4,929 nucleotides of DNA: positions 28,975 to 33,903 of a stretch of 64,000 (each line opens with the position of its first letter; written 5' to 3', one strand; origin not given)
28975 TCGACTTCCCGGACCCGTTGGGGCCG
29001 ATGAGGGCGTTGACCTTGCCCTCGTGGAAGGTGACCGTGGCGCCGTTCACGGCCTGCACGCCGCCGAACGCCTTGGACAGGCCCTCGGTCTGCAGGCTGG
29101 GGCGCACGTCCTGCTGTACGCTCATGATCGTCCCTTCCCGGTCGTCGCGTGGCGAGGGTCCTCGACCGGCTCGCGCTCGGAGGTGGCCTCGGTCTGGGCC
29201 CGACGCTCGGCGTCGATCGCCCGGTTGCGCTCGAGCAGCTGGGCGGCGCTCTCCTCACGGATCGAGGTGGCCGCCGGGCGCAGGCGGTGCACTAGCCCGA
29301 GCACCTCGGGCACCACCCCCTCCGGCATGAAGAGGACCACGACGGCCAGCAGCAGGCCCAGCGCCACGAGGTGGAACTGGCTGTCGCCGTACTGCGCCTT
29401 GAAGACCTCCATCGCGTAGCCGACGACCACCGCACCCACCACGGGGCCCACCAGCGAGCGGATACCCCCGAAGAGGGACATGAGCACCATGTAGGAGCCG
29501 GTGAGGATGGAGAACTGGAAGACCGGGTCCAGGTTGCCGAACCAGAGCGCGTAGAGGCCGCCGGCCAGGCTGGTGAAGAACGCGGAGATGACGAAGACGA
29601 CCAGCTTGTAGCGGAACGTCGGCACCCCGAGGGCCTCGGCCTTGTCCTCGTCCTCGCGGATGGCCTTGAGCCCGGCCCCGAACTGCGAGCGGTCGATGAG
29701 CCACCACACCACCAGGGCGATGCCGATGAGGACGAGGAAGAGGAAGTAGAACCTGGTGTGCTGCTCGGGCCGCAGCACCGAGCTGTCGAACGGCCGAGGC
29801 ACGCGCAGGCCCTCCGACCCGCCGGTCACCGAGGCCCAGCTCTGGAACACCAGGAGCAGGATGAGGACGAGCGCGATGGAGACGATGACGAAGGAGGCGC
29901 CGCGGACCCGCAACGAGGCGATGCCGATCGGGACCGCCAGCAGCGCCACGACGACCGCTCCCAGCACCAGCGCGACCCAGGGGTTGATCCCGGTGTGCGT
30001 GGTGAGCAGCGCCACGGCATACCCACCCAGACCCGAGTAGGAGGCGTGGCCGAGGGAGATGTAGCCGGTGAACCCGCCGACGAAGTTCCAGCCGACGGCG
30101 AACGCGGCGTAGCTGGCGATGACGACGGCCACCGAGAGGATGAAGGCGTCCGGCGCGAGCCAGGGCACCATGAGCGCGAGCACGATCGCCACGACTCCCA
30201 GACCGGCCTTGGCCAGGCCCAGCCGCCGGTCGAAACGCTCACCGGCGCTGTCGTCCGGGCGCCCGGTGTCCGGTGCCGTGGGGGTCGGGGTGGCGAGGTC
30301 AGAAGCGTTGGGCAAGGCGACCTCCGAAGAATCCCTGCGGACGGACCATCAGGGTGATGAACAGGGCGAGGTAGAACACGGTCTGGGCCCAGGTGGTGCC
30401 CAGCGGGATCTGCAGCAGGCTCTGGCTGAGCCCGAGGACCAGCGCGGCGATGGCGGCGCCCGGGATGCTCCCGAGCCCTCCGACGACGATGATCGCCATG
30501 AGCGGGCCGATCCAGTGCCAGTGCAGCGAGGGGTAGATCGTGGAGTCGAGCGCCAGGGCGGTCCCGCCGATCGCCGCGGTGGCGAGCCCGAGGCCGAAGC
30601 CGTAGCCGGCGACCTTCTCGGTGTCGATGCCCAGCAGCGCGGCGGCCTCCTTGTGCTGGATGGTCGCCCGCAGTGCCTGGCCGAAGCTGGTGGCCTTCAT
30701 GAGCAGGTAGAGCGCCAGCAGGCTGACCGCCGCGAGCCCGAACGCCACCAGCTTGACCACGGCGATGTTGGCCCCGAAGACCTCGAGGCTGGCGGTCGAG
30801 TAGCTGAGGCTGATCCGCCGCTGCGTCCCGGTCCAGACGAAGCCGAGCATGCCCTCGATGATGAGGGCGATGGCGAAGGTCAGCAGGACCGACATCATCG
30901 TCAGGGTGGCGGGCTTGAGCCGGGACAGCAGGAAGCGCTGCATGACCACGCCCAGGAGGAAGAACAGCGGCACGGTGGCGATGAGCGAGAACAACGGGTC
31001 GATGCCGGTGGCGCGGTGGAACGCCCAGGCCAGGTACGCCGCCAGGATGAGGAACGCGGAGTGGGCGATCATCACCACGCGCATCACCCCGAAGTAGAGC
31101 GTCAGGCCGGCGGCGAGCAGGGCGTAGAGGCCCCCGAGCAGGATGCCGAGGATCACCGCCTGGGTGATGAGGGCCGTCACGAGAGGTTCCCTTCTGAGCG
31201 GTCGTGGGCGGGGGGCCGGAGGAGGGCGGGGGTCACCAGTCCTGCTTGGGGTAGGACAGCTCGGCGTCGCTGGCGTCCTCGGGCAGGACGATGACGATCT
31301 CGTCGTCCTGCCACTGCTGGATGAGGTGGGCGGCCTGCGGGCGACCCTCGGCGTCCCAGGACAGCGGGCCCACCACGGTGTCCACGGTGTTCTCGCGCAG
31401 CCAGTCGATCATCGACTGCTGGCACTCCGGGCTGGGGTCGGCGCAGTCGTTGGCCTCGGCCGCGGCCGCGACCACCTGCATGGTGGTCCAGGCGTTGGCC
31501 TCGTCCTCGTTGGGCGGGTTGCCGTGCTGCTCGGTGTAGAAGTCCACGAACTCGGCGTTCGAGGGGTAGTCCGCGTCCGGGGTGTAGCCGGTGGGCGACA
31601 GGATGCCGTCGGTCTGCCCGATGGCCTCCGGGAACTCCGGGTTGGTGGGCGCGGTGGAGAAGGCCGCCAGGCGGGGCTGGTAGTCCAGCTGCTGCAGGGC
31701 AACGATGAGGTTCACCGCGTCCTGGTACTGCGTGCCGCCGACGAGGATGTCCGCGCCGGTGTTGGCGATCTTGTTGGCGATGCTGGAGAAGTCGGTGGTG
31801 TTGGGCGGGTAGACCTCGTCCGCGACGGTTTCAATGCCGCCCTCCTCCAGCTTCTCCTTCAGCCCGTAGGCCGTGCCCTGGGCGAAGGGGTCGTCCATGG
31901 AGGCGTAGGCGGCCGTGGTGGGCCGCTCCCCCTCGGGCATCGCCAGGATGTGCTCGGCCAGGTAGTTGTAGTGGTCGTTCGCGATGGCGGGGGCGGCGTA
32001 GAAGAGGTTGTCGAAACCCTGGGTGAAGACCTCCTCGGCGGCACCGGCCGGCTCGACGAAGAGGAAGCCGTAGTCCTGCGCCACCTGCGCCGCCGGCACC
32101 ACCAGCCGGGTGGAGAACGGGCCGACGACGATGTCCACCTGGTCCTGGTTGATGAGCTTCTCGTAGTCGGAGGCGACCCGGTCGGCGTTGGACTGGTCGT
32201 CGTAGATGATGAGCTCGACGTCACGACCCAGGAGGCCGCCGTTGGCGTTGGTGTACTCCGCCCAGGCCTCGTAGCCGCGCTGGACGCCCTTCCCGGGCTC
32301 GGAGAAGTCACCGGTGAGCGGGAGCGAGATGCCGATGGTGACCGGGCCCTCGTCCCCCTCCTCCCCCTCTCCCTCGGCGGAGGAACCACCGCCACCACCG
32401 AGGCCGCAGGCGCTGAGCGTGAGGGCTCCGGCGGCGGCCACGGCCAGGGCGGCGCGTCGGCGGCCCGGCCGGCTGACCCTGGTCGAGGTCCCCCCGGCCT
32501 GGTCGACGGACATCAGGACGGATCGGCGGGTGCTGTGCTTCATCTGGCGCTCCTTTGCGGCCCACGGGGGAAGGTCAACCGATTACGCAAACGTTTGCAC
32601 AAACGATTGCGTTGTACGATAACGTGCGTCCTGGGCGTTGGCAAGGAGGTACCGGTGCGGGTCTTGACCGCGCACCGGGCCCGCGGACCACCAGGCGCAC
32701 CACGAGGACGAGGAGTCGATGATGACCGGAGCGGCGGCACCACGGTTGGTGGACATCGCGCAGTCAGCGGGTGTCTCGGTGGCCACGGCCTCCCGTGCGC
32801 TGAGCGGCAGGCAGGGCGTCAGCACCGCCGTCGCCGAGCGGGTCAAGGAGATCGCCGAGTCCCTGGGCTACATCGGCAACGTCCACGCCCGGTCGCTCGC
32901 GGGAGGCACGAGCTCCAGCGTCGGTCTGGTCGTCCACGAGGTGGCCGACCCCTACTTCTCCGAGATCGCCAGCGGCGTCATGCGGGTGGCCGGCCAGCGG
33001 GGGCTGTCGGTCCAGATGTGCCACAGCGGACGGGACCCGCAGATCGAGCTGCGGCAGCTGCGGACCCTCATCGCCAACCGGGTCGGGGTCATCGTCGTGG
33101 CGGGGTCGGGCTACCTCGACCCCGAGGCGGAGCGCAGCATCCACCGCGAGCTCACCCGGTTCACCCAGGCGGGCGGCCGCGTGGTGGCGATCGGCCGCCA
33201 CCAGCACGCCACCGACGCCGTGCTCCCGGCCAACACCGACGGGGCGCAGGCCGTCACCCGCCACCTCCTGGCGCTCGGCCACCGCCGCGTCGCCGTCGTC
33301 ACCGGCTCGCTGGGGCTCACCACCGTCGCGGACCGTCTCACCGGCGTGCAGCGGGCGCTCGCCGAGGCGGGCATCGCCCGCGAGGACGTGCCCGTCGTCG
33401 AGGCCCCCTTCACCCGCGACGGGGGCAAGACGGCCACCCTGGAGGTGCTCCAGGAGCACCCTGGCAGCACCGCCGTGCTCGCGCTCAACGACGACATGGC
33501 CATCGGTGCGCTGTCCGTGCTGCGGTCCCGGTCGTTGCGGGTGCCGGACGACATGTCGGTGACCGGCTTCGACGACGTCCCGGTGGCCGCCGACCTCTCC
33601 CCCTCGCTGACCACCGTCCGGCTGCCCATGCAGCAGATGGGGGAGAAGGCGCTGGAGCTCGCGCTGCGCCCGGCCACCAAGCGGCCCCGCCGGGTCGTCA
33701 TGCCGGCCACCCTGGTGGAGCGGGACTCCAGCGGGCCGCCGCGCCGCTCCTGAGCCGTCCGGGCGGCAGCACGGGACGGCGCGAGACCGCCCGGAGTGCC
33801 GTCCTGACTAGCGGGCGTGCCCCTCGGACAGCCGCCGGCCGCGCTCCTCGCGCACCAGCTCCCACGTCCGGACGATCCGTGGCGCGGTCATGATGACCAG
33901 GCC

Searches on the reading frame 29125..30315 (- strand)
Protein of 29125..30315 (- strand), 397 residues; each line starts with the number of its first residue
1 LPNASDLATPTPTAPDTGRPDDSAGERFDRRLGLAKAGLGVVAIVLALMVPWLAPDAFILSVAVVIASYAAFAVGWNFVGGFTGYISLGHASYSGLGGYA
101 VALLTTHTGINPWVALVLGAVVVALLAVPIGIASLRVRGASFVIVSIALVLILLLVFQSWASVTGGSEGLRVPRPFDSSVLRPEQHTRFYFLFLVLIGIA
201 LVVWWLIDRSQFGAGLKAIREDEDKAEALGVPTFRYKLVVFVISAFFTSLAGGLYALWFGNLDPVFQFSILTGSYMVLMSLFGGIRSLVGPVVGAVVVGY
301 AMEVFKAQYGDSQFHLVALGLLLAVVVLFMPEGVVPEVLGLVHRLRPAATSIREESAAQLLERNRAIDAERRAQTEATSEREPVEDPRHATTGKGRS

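Call 64: search_protein_families(library=pfam, proteins=[window:29125-30315:-], max_evalue=0.0001)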
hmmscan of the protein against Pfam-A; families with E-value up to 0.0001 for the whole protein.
window:29125-30315:- (397 aa): 1 family
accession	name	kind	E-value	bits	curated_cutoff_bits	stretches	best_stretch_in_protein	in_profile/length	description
PF02653.21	BPD_transp_2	-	2.9e-44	151.7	26.8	1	59-325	2-268/269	Branched-chain amino acid transport system / permease component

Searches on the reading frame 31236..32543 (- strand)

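Call 64: search_protein_families(library=pfam, proteins=[window:31236-32543:-], max_evalue=0.0001)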
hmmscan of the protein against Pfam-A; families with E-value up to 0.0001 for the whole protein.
window:31236-32543:- (436 aa): 4 families
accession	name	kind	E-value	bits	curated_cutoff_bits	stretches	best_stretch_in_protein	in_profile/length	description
PF13458.12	Peripla_BP_6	-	7e-58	197.4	31.7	1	67-413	1-340/343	Periplasmic binding protein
PF13433.12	Peripla_BP_5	-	7.1e-17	62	27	1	69-370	2-299/363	Periplasmic binding protein domain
PF01094.35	ANF_receptor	-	4.7e-07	29.6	25.4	1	96-408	11-347/353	Receptor family ligand binding region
PF04348.19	LppC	-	4.3e-05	22.8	28.8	0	69-151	220-295/563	LppC putative lipoprotein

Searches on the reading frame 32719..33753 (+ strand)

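Call 8: search_protein_families(library=pfam, proteins=[window:32719-33753:+], max_evalue=0.001)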
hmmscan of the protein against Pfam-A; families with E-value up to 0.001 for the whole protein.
window:32719-33753:+ (344 aa): 4 families
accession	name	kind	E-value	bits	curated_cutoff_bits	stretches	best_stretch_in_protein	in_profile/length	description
PF13377.12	Peripla_BP_3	-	2.6e-34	119.1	26.5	1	181-338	2-167/167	Periplasmic binding protein-like domain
PF00532.27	Peripla_BP_1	-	3.9e-27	95.9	22.2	1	66-333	2-278/281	Periplasmic binding proteins and sugar binding domain of LacI family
PF13407.12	Peripla_BP_4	-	4.6e-15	56.3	35.1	1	68-293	1-225/258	Periplasmic binding protein domain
PF00356.27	LacI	-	4.4e-13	49.2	27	1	10-54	2-46/46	Bacterial regulatory proteins, lacI family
